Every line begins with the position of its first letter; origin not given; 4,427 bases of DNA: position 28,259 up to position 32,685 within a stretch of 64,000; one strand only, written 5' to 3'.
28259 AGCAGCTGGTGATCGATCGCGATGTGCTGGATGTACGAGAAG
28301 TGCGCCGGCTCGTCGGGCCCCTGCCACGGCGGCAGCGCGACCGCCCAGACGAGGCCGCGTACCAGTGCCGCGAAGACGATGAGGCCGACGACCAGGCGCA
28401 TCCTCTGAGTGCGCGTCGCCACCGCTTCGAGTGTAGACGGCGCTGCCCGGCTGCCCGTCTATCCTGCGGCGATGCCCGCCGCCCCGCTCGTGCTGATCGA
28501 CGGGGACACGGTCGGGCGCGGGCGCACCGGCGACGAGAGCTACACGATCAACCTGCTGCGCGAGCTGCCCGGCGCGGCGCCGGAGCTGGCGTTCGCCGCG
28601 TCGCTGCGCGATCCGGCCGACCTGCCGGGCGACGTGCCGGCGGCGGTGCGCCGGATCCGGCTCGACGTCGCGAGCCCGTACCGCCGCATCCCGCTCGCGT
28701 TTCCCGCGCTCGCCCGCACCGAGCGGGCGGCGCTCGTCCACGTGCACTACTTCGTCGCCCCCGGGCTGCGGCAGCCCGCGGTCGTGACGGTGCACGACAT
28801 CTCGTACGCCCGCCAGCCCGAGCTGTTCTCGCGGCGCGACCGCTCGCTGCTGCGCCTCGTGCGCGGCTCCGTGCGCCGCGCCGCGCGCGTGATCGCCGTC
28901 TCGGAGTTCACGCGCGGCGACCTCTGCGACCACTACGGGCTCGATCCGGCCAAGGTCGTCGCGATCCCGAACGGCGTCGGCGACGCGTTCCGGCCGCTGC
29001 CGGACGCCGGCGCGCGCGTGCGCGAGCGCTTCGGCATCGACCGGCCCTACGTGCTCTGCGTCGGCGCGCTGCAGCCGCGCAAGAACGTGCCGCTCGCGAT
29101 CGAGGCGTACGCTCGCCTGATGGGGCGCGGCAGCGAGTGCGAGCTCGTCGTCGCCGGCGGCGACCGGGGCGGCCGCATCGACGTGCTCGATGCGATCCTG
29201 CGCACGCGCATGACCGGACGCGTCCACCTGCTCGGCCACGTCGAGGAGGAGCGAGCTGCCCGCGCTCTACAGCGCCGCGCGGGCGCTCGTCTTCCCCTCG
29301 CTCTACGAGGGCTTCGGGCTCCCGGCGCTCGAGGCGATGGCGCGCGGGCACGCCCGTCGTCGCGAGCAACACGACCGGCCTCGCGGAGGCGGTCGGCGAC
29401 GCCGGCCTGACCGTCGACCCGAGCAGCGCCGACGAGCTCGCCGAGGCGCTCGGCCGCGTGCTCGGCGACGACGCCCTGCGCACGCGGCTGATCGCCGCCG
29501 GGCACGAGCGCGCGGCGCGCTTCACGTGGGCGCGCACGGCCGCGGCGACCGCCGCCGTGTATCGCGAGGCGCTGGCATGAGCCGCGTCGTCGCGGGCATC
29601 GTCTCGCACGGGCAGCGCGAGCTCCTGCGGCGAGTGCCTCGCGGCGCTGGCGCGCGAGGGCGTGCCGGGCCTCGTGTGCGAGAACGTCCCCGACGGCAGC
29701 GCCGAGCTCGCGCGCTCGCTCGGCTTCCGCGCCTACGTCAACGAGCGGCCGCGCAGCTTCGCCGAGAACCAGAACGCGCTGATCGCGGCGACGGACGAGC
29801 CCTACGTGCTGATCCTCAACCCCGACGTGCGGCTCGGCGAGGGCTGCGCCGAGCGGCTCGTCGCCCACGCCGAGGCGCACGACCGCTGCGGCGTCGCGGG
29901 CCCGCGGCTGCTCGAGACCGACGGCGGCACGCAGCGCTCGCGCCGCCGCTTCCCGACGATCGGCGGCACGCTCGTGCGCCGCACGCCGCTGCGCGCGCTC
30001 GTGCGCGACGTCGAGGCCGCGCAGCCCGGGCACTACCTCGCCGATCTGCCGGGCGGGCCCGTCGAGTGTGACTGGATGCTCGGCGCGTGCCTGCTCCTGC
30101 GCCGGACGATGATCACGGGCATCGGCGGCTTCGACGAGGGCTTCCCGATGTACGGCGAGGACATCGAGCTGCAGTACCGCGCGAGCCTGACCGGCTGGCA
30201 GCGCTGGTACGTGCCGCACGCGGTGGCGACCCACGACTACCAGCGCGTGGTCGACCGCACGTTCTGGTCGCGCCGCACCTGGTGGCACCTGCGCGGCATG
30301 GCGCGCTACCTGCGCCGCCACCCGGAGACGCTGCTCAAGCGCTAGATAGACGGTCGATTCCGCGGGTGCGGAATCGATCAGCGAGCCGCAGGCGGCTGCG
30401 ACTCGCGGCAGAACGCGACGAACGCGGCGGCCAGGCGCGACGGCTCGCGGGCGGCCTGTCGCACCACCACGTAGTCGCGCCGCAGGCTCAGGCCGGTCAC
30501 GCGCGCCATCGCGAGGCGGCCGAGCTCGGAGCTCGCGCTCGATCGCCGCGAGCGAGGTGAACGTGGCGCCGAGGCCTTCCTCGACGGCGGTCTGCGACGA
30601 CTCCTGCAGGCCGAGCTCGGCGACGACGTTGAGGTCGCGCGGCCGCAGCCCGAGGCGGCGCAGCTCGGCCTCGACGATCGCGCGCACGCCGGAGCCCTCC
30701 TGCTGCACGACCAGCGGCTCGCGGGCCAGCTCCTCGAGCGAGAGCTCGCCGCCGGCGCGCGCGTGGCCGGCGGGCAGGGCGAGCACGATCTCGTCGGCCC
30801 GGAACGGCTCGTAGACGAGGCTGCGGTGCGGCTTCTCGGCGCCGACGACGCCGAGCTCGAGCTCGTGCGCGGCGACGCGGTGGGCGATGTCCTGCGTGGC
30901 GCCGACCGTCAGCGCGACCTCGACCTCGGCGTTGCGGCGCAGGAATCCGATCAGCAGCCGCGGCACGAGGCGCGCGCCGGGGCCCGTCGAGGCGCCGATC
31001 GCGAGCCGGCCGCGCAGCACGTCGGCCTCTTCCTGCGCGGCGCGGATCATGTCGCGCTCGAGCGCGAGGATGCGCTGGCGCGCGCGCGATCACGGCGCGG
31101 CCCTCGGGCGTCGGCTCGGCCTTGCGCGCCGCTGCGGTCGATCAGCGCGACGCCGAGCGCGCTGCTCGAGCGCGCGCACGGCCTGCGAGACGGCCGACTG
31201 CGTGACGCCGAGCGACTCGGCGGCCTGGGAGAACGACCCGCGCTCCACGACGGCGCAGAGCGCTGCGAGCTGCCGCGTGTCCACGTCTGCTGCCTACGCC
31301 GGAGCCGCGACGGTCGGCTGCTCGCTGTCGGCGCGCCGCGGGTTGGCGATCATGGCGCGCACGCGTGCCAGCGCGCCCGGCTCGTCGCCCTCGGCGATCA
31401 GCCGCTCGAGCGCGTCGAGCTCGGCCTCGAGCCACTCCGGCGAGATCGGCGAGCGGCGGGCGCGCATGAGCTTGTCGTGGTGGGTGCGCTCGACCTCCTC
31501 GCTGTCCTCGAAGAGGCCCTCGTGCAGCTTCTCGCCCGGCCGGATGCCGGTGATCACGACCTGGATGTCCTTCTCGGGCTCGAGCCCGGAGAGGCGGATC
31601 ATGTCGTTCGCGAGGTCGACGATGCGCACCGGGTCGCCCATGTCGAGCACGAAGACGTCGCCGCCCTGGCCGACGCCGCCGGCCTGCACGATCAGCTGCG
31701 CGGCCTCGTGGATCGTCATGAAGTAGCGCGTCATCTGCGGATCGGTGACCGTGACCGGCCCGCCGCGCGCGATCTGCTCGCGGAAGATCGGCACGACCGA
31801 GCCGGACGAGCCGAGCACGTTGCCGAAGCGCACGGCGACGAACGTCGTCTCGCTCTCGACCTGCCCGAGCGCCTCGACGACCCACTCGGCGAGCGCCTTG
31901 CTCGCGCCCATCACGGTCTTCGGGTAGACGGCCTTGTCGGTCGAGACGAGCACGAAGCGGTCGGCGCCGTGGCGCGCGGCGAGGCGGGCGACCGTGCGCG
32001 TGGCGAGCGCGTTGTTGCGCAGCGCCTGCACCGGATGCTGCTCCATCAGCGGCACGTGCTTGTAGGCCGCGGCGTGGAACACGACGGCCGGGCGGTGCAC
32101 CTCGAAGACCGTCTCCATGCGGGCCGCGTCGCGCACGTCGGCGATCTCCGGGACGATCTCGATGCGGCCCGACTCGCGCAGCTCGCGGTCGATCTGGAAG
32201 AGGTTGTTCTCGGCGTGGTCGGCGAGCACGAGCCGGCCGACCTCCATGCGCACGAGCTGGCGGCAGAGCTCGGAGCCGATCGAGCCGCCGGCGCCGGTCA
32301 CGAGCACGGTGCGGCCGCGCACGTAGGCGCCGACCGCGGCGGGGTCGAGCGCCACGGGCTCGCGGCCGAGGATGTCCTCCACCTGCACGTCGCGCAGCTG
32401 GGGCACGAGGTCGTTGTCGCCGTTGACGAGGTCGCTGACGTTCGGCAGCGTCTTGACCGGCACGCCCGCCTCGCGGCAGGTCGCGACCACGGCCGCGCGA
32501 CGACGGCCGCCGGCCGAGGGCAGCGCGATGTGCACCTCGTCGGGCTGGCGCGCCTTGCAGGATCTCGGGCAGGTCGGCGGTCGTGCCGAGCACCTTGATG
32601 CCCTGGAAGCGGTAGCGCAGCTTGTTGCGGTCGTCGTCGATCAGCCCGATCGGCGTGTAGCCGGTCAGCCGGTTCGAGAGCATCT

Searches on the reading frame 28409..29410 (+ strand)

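Call 14: search_protein_families(library=pfam, proteins=[window:28409-29410:+], max_evalue=0.00001)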
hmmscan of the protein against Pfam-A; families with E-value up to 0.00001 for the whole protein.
window:28409-29410:+ (333 aa): 3 families
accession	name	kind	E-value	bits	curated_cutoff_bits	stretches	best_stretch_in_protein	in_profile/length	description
PF13439.12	Glyco_transf_4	-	1.8e-21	77.3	28.5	1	41-190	3-166/170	Glycosyltransferase Family 4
PF00534.26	Glycos_transf_1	-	2.6e-07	30.8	26.4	1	211-289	14-92/172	Glycosyl transferases group 1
PF13692.12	Glyco_trans_1_4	-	2.3e-06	28.4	27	1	212-289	1-76/142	Glycosyl transferases group 1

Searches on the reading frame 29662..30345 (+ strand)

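Call 56: search_protein_families(library=pfam, proteins=[window:29662-30345:+], max_evalue=0.0001)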
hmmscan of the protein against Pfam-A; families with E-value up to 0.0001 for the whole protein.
window:29662-30345:+ (227 aa): 3 families
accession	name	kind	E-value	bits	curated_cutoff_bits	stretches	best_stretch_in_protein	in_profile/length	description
PF00535.33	Glycos_transf_2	-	1.8e-07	31.7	23.3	1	10-98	38-131/168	Glycosyl transferase family 2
PF13641.12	Glyco_tranf_2_3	-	5.1e-06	27.1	27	1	138-194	158-214/230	Glycosyltransferase like family 2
PF13632.12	Glyco_trans_2_3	-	1.8e-05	25.1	27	0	48-208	1-139/198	Glycosyl transferase family group 2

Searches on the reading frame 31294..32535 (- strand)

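Call 56: search_protein_families(library=pfam, proteins=[window:31294-32535:-], max_evalue=0.0001)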
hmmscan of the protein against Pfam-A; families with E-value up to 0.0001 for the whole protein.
window:31294-32535:- (413 aa): 9 families
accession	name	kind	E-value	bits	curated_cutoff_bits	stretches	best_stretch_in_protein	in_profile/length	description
PF02719.21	Polysacc_synt_2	-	7.7e-115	383.5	20.2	1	77-360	1-292/293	Polysaccharide biosynthesis protein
PF01370.27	Epimerase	-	6.3e-25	88.4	20.9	1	77-286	1-225/240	NAD dependent epimerase/dehydratase family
PF04321.23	RmlD_sub_bind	-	3.2e-18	66.3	27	1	76-268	2-180/287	RmlD substrate binding domain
PF16363.11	GDP_Man_Dehyd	-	4e-14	53.3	27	1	78-201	1-131/332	GDP-mannose 4,6 dehydratase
PF01073.25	3Beta_HSD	-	1.1e-08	34.8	22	1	78-206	1-123/280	3-beta hydroxysteroid dehydrogenase/isomerase family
PF00106.31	adh_short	-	3.8e-06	27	26.6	1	76-145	2-69/195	short chain dehydrogenase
PF13460.12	NAD_binding_10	-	1.6e-05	25.3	27.2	1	81-204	1-103/184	NAD(P)H-binding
PF08659.16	KR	-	2.8e-05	24.5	22.6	0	76-173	2-106/180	KR domain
PF07993.18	NAD_binding_4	-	4e-05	23.3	20.1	0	147-204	87-140/258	Male sterility protein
